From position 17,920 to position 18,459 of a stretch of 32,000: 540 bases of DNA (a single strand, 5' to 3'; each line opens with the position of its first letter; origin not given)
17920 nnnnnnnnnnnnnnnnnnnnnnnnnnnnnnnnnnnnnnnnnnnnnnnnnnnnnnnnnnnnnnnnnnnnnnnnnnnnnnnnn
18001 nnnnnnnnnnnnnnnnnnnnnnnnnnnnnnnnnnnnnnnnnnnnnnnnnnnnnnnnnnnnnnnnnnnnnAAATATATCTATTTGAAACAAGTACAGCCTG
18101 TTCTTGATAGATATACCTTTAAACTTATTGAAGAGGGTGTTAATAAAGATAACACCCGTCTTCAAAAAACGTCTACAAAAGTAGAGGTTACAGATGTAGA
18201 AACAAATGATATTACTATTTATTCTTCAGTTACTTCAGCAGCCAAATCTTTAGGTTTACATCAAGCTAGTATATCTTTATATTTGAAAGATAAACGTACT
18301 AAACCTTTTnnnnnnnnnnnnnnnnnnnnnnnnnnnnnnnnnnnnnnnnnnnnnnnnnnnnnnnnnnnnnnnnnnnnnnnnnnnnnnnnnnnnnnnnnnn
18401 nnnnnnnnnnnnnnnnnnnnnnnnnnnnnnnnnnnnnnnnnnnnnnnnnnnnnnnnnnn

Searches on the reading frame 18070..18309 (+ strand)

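Call 87: search_protein_families(library=pfam, max_evalue=0.1, proteins=[window:18070-18309:+])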
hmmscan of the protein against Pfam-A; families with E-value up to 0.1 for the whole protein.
seq(80 aa): 3 families
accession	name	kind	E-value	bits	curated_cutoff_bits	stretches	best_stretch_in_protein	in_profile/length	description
PF07453.19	NUMOD1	-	6.8e-11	42.5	22.8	1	36-72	1-37/37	NUMOD1 domain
PF22083.2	I-HmuI_NUMOD-like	-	0.00078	19.4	27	1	50-74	11-35/46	DNA endonuclease I-HmuI-like, NUMOD-like domain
PF00126.33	HTH_1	-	0.047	14.1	26.6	1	52-73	14-35/60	Bacterial regulatory helix-turn-helix protein, lysR family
